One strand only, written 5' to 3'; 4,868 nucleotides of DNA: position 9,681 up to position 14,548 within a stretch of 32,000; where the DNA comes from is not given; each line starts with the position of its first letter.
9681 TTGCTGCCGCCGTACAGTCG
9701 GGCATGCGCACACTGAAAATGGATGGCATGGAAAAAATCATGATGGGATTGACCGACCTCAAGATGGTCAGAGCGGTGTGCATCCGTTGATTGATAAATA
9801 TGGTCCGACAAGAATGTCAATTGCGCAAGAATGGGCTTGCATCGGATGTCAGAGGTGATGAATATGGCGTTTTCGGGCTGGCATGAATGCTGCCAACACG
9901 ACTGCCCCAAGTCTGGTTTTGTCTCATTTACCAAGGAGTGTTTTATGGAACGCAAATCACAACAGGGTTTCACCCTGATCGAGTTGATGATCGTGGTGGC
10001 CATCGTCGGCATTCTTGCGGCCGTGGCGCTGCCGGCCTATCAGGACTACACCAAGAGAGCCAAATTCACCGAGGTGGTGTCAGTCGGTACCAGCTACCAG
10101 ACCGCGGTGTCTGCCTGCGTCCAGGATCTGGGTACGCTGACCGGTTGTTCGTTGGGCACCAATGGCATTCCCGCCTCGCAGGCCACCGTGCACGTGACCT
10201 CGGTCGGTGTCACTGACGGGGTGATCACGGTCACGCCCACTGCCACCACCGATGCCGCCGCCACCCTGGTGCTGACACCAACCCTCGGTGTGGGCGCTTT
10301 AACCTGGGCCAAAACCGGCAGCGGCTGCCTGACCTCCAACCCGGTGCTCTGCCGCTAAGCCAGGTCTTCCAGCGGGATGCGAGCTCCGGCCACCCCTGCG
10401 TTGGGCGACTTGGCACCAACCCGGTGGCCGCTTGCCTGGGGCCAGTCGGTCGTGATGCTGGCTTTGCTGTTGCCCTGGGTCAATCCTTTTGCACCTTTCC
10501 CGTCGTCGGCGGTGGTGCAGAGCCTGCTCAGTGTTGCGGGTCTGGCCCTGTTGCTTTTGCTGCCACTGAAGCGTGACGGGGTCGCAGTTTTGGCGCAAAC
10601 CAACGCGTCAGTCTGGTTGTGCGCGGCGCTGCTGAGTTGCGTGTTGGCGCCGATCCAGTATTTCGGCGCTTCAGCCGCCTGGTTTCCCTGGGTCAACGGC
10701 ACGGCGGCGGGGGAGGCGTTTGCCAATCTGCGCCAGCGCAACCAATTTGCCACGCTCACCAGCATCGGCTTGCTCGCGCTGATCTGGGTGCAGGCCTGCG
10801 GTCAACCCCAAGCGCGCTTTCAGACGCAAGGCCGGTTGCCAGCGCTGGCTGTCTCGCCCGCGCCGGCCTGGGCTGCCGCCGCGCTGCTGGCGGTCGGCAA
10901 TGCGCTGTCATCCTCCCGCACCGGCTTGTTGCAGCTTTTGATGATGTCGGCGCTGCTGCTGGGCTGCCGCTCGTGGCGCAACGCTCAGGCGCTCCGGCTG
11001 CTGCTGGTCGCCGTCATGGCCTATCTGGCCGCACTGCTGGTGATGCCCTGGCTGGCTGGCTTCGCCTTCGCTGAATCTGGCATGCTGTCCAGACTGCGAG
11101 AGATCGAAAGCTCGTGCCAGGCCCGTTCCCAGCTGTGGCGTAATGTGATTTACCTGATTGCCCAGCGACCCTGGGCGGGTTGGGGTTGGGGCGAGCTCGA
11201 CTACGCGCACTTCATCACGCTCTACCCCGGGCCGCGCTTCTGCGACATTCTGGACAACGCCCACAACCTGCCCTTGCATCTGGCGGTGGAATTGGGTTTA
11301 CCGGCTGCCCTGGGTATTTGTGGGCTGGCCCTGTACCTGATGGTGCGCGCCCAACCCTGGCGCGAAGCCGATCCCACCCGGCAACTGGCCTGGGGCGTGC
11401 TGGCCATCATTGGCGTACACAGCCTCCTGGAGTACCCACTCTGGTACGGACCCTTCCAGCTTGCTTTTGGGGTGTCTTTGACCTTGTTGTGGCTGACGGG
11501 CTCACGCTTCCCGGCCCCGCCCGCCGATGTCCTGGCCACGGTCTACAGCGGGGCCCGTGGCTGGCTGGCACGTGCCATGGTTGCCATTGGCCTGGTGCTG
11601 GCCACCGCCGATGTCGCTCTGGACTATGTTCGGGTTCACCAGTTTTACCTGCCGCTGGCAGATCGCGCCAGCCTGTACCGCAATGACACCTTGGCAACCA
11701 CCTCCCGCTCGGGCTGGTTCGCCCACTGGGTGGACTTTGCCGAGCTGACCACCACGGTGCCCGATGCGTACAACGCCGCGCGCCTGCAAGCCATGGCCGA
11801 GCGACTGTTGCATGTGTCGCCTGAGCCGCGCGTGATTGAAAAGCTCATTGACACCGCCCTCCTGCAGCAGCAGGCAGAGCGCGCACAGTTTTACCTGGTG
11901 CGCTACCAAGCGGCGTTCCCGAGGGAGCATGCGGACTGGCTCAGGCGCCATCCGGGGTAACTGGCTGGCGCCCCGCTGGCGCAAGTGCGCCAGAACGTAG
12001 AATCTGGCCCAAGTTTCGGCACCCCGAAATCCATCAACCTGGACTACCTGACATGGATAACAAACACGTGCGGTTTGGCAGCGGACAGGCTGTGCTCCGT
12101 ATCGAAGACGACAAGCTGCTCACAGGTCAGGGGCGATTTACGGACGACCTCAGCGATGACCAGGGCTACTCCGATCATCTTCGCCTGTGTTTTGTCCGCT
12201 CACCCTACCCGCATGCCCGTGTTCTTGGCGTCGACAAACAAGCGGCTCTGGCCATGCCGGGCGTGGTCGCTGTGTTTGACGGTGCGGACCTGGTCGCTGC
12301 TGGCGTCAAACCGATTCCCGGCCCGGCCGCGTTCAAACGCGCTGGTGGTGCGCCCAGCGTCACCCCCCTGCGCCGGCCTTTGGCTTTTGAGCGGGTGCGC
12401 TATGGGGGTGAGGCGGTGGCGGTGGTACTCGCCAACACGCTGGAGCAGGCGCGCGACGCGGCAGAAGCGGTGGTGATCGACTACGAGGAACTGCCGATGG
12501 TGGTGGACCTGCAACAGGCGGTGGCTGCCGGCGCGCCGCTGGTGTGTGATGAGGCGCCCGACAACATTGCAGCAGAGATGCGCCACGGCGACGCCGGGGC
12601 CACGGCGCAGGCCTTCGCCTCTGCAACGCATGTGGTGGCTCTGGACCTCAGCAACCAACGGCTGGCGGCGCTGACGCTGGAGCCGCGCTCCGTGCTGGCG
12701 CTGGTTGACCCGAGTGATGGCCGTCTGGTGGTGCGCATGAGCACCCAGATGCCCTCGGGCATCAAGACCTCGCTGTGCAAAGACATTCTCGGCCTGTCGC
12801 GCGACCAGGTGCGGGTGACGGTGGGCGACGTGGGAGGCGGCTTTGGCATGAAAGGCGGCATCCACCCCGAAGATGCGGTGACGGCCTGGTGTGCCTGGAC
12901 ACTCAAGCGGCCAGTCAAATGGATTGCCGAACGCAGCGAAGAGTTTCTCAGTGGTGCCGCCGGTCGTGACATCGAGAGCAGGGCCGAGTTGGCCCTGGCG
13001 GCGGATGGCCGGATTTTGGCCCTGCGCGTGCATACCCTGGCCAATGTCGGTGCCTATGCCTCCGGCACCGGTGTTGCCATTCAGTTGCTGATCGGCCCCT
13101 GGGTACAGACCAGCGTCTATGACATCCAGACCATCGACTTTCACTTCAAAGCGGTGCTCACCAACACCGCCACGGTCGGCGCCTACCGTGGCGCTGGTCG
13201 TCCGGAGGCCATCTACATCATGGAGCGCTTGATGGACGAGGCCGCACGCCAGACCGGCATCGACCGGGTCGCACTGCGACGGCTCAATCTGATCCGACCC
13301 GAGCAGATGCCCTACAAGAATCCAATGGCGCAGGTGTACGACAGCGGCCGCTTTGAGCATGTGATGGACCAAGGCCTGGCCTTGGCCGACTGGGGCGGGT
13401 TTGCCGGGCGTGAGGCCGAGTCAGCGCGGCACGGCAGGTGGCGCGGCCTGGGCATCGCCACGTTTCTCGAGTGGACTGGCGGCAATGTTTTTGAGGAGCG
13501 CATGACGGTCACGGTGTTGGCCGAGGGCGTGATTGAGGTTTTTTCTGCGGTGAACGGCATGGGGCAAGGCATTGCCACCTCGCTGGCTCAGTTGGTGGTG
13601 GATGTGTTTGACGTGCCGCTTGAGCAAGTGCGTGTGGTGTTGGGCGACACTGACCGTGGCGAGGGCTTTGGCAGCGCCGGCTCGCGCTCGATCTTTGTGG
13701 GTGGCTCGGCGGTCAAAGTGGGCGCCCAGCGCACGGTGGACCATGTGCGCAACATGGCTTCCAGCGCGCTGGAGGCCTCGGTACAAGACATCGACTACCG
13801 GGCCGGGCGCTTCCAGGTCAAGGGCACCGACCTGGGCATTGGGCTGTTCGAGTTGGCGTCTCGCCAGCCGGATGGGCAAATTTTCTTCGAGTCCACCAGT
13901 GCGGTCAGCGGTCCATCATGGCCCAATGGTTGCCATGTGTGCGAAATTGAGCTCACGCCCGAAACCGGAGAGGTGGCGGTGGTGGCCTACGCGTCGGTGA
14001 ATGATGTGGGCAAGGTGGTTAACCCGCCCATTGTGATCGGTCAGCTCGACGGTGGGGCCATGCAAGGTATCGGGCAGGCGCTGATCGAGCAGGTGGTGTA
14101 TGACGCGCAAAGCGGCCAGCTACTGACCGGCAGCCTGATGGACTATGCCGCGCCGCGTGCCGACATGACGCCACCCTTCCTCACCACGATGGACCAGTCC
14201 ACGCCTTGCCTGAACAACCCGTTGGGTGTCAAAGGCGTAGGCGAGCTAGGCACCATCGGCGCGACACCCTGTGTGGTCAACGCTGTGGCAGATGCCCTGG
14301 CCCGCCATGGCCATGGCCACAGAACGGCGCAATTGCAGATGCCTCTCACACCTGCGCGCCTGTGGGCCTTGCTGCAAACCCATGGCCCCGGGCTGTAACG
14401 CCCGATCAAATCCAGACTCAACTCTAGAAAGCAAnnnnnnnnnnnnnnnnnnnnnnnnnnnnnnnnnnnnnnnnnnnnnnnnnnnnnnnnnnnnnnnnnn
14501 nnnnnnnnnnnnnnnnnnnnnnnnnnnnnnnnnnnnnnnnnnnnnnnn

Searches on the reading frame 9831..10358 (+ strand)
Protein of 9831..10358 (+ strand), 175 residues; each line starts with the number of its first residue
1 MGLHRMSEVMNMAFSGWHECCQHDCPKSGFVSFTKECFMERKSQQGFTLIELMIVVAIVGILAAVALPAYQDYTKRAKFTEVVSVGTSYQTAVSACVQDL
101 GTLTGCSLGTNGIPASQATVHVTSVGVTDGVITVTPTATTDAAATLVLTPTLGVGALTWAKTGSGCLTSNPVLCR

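Call 13: search_protein_families(library=pfam, proteins=[window:9831-10358:+], max_evalue=0.001)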
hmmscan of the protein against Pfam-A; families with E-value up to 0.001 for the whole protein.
window:9831-10358:+ (175 aa): 2 families
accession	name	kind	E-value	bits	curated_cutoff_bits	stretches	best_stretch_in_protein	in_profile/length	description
PF07963.17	N_methyl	-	6.6e-11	41.8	21.2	1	41-67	1-27/27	Prokaryotic N-terminal methylation motif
PF00114.24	Pilin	-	2.3e-07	32.2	22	1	76-164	2-96/108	Pilin (bacterial filament)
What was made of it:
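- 9831..10358 (+): Context: type IV major pilin (ORF as listed; the true start is probably near 9945). N_methyl and Pilin Pfam hits (call 13).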

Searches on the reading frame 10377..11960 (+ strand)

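Call 13: search_protein_families(library=pfam, proteins=[window:10377-11960:+], max_evalue=0.001)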
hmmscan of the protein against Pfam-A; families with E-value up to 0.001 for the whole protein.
window:10377-11960:+ (527 aa): 3 families
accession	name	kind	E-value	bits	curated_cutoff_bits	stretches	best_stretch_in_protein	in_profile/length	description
PF11846.14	Wzy_C_2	-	8.3e-39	134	28.5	1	337-521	2-183/191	Virulence factor membrane-bound polymerase, C-terminal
PF04932.20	Wzy_C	-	2.8e-17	63.3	31.7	1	167-314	2-148/149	O-Antigen ligase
PF15864.10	PglL_A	-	4.2e-09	36.5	25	1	114-137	1-24/26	Protein glycosylation ligase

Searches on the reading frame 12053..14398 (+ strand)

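Call 13: search_protein_families(library=pfam, proteins=[window:12053-14398:+], max_evalue=0.001)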
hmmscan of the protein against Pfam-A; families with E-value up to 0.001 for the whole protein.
window:12053-14398:+ (781 aa): 3 families
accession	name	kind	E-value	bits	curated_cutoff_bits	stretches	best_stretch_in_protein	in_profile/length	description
PF02738.23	MoCoBD_1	-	3.6e-73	246.1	27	1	166-413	3-244/244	Molybdopterin cofactor-binding domain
PF20256.3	MoCoBD_2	-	1.7e-63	215.2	27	1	443-707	4-283/283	Molybdopterin cofactor-binding domain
PF01315.27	Ald_Xan_dh_C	-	4.1e-22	79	31.3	1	24-148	1-110/110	Aldehyde oxidase and xanthine dehydrogenase, a/b hammerhead domain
